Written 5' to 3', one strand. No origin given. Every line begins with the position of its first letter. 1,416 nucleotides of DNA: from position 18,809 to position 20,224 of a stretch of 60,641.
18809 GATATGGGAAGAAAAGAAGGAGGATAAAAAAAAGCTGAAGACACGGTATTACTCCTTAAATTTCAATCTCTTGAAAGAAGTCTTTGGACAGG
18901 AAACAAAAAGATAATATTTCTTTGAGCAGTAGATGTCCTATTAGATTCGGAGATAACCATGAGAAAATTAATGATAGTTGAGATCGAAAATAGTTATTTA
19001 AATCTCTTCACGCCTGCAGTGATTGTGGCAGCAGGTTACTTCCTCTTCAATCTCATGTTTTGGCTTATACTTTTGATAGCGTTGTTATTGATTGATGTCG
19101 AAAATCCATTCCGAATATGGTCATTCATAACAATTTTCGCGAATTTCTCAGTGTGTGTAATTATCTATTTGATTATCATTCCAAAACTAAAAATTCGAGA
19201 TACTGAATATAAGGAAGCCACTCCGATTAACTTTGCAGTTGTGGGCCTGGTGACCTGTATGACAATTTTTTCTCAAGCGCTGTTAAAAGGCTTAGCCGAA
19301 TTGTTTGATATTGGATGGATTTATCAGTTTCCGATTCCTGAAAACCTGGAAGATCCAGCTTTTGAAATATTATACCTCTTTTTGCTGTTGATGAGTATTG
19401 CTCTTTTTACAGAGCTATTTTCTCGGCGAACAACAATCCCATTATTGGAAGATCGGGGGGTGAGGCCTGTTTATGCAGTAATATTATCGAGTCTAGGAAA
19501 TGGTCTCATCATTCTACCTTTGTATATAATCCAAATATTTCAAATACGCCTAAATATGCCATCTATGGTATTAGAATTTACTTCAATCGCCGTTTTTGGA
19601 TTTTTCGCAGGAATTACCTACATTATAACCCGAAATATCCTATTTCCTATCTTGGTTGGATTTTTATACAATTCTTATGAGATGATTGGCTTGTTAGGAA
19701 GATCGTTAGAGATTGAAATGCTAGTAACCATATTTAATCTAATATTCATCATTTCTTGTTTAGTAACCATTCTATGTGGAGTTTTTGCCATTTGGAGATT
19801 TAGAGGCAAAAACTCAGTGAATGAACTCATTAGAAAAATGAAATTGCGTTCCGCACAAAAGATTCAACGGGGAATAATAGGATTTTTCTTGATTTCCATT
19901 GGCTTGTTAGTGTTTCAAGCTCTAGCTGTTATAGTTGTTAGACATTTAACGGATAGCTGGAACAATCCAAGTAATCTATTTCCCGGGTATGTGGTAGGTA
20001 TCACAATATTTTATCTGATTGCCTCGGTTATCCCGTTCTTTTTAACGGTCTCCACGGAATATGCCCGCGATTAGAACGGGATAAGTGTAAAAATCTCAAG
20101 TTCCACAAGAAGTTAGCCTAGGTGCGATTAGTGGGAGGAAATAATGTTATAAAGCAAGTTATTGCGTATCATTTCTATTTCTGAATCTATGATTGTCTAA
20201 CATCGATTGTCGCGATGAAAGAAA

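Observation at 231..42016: Five co-oriented paralogs of an unrecognisable ~510-aa, apparently internally duplicated HTH-like protein (family A) within 42 kb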

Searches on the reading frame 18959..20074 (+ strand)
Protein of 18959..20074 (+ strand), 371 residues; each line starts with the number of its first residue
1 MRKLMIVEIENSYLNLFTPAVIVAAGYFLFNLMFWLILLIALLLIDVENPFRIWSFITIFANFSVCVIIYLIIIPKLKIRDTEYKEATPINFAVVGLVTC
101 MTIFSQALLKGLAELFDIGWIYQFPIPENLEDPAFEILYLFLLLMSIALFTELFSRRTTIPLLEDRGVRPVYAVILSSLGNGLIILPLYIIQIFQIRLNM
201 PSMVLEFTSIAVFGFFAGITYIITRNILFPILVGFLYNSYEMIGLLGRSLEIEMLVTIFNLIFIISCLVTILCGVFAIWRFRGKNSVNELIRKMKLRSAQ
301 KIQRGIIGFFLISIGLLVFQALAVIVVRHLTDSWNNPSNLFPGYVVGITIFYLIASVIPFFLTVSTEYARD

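Call 6: search_protein_families(library=pfam, proteins=[window:18959-20074:+], max_evalue=0.001)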
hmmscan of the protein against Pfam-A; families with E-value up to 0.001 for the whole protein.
window:18959-20074:+ (371 aa): 1 family
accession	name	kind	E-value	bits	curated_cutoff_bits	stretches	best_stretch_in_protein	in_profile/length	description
PF02517.21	Rce1-like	-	6.9e-07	29.9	22.4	1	135-239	3-92/93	Type II CAAX prenyl endopeptidase Rce1-like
